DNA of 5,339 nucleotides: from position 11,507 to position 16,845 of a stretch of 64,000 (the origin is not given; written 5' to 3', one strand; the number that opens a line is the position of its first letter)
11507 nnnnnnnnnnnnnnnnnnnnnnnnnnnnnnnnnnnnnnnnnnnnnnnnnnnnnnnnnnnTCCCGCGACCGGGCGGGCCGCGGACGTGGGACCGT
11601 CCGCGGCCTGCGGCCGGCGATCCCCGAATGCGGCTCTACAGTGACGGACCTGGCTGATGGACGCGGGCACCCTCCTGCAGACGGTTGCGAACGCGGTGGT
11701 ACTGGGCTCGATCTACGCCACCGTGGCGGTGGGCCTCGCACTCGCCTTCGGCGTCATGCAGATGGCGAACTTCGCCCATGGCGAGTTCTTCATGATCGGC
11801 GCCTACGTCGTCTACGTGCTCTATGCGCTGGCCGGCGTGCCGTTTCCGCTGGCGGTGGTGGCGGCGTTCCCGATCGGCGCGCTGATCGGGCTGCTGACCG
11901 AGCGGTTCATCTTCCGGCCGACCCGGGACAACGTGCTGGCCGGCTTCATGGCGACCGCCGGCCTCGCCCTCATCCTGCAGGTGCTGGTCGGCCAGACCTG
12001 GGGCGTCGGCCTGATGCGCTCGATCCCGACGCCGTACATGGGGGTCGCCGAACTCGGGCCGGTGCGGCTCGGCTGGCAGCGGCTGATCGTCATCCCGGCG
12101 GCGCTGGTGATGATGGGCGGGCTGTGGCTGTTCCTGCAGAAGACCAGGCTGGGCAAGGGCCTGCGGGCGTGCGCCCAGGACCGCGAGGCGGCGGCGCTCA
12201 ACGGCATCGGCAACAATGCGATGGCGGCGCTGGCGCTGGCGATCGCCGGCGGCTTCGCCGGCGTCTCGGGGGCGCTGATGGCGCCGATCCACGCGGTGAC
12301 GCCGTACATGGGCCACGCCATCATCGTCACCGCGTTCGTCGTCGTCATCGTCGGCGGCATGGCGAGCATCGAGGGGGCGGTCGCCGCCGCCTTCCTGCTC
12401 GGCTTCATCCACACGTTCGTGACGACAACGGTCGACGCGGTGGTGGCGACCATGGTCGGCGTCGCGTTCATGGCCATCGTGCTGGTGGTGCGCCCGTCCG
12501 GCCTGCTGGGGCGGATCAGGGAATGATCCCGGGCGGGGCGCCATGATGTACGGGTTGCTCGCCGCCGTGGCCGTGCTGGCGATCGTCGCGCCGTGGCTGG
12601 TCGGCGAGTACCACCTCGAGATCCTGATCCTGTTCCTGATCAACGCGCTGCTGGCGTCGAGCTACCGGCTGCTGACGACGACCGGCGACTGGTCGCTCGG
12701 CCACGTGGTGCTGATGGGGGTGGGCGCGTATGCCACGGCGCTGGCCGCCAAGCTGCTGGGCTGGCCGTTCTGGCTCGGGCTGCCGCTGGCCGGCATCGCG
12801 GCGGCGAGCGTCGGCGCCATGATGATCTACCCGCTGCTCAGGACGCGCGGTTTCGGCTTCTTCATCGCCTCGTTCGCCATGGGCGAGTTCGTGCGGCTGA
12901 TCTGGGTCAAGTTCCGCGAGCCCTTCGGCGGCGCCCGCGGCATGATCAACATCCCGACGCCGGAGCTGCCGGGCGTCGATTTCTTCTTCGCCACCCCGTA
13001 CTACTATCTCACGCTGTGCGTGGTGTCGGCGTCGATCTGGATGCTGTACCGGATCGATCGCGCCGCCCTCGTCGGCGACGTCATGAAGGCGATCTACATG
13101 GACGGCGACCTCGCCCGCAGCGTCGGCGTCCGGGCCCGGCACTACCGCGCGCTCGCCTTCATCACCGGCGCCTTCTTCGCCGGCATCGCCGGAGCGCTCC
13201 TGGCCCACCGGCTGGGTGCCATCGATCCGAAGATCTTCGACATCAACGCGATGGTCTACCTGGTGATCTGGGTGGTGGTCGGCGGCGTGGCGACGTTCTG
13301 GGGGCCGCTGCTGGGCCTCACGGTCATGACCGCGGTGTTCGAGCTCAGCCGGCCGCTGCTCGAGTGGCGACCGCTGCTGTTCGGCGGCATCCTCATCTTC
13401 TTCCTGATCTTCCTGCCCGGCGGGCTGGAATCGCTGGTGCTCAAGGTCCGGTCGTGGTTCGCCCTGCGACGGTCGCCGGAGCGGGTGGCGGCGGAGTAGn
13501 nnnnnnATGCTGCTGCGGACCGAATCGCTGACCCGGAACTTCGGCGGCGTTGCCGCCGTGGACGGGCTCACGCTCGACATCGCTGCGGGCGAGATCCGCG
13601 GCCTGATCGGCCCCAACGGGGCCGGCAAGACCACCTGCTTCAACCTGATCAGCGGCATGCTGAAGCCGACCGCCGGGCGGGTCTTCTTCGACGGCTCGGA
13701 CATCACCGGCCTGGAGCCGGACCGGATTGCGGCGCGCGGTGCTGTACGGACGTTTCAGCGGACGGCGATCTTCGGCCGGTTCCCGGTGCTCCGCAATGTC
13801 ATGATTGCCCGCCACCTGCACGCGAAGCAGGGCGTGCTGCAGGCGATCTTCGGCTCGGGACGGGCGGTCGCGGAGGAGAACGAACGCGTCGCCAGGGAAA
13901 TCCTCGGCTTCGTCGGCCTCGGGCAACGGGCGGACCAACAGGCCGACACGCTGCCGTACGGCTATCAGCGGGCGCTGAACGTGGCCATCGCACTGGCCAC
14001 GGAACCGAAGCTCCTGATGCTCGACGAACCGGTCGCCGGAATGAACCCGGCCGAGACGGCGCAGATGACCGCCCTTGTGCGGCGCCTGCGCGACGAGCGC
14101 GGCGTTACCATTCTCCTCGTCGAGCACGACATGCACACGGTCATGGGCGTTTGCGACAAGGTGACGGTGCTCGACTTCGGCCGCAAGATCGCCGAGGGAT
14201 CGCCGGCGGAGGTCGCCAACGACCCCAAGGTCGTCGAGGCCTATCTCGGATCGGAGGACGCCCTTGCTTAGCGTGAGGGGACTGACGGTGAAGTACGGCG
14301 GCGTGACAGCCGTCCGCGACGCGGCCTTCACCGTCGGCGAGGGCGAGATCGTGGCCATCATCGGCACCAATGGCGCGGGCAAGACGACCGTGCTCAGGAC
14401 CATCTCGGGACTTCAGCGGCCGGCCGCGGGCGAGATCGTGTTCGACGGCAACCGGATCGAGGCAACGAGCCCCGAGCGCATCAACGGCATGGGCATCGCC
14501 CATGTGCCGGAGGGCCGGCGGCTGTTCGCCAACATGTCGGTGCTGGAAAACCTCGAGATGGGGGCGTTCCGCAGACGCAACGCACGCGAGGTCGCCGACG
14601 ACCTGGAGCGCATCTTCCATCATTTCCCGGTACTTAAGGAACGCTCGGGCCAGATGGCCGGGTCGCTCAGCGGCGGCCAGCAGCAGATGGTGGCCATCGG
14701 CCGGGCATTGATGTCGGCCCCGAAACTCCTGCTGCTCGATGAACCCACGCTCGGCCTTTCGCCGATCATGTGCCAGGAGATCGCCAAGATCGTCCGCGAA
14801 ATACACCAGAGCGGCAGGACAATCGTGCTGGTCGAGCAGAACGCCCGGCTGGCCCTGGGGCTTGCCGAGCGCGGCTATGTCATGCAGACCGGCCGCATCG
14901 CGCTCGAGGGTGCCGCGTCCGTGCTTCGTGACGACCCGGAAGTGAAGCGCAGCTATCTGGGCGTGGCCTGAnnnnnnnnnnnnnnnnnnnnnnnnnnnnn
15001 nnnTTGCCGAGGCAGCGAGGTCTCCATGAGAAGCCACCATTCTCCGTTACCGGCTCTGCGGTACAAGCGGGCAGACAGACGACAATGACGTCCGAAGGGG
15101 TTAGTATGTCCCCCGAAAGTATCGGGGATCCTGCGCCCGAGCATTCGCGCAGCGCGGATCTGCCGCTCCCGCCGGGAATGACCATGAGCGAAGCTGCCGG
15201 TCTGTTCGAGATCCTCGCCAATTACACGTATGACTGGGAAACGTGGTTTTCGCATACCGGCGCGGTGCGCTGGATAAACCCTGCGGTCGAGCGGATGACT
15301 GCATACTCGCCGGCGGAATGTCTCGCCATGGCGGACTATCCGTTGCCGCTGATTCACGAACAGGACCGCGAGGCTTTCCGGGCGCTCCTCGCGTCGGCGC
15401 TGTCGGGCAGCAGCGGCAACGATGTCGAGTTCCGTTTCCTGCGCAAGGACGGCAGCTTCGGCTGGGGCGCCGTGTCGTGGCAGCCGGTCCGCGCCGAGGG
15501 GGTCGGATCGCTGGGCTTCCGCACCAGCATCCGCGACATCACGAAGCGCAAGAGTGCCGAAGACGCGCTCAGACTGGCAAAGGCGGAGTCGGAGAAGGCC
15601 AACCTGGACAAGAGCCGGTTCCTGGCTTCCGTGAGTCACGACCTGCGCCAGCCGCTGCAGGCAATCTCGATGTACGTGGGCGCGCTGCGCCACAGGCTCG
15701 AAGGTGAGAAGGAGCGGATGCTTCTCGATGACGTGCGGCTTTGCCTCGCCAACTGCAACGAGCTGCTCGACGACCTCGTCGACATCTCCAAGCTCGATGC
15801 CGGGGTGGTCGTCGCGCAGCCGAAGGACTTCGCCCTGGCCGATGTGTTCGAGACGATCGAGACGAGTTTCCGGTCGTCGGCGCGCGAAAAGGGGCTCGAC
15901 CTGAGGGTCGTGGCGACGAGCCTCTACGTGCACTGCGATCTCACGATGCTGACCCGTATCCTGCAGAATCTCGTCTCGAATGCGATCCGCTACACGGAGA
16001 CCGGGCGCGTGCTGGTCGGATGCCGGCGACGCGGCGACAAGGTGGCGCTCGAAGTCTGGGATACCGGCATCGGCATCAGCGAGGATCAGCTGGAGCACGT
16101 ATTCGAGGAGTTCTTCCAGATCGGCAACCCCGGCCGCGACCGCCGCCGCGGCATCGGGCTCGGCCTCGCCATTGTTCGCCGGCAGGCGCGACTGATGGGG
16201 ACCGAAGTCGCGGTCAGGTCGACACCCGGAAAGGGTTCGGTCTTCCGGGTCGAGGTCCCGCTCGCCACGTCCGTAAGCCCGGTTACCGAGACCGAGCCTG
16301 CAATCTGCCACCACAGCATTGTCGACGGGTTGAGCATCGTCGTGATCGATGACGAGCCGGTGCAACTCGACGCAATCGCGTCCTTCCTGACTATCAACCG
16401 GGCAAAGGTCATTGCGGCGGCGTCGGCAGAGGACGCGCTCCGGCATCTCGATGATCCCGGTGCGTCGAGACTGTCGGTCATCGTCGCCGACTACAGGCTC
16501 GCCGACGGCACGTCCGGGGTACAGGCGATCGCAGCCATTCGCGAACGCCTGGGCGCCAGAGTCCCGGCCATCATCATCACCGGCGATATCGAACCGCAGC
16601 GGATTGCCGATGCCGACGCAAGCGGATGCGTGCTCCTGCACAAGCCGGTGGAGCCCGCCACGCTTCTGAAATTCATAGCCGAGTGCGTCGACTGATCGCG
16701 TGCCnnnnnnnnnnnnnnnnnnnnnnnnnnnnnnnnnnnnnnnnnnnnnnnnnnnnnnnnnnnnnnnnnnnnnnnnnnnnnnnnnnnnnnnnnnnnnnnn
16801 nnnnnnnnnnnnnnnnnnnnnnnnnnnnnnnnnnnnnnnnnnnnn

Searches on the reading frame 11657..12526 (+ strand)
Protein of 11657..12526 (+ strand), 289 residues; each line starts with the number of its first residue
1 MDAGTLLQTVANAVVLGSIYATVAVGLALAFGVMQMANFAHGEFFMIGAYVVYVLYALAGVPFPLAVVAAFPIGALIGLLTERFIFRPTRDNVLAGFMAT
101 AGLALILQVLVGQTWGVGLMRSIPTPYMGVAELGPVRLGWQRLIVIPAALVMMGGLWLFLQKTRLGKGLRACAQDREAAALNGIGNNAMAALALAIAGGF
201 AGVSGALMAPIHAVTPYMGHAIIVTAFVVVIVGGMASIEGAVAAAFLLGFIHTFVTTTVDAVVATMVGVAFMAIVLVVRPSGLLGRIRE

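Call 32: search_protein_families(library=pfam, proteins=[window:11657-12526:+], max_evalue=0.00001)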
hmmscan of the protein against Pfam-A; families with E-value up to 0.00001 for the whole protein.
window:11657-12526:+ (289 aa): 1 family
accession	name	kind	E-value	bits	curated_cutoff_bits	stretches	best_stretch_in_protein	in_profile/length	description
PF02653.21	BPD_transp_2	-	2e-35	122.7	26.8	1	11-276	3-267/269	Branched-chain amino acid transport system / permease component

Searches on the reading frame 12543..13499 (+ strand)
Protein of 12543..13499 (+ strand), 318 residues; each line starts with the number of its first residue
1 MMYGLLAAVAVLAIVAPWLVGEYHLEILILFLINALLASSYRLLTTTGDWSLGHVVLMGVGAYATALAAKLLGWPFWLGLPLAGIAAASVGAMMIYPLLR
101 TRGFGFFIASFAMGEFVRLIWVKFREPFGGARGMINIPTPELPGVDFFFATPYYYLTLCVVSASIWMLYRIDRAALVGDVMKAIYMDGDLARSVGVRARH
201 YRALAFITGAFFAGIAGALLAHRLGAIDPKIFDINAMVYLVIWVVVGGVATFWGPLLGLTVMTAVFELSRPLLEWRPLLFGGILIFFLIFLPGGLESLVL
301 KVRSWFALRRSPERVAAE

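Call 32: search_protein_families(library=pfam, proteins=[window:12543-13499:+], max_evalue=0.00001)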
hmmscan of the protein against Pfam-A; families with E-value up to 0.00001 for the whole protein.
window:12543-13499:+ (318 aa): 1 family
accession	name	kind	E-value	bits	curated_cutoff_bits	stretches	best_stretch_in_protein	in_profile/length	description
PF02653.21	BPD_transp_2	-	7.2e-33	114.3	26.8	1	25-288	3-269/269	Branched-chain amino acid transport system / permease component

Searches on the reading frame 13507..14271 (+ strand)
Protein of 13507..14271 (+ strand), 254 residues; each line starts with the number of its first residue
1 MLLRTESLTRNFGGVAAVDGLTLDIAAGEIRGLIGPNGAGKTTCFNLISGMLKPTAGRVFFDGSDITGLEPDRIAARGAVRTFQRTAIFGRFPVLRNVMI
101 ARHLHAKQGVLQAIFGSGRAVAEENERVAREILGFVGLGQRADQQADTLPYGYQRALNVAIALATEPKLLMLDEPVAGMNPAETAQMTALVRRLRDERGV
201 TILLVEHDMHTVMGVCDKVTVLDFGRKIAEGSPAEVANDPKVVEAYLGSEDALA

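Call 58: search_protein_families(library=pfam, proteins=[window:13507-14271:+], max_evalue=0.0001)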
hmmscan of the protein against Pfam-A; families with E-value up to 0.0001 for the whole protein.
window:13507-14271:+ (254 aa): 3 families
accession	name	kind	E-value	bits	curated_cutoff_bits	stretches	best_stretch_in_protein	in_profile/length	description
PF00005.33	ABC_tran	-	1.2e-25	91.1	25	1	19-177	2-137/137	ABC transporter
PF12399.14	BCA_ABC_TP_C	-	1e-13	51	25.5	1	226-252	1-27/27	Branched-chain amino acid ATP-binding cassette transporter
PF13304.12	AAA_21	-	1.3e-09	39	27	0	127-205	212-296/304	AAA domain, putative AbiEii toxin, Type IV TA system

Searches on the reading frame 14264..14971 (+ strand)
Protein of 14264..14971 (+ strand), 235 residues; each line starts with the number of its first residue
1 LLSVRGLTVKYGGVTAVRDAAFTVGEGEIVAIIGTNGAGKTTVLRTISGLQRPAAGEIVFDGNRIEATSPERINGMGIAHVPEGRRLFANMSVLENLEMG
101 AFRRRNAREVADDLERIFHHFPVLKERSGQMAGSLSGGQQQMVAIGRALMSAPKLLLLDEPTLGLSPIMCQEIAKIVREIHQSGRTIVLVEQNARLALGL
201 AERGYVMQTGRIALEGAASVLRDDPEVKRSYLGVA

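Call 58: search_protein_families(library=pfam, proteins=[window:14264-14971:+], max_evalue=0.0001)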
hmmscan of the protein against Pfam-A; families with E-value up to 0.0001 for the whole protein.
window:14264-14971:+ (235 aa): 2 families
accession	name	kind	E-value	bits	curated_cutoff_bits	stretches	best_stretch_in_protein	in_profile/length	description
PF00005.33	ABC_tran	-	1.3e-33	116.9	25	1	18-162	2-136/137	ABC transporter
PF13304.12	AAA_21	-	5.5e-10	40.2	27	0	29-55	1-26/304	AAA domain, putative AbiEii toxin, Type IV TA system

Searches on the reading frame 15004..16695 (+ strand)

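Call 32: search_protein_families(library=pfam, proteins=[window:15004-16695:+], max_evalue=0.00001)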
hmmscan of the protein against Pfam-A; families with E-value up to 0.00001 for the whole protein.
window:15004-16695:+ (563 aa): 6 families
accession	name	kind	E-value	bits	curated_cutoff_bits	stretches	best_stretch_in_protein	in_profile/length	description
PF02518.31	HATPase_c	-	2.6e-27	95.9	26.4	1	312-421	2-110/111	Histidine kinase-, DNA gyrase B-, and HSP90-like ATPase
PF00512.31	HisKA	-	1.6e-13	50.9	26.9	1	203-267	2-66/66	His Kinase A (phospho-acceptor) domain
PF00072.30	Response_reg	-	3.2e-11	43.8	30.2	1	445-558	1-110/111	Response regulator receiver domain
PF08447.18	PAS_3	-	3.7e-10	40.4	25.6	1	91-164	4-77/89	PAS fold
PF13426.13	PAS_9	-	2.7e-06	28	27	1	85-181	10-103/103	PAS domain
PF00989.32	PAS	-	2.7e-06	27.8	22.6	1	84-172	19-109/113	PAS fold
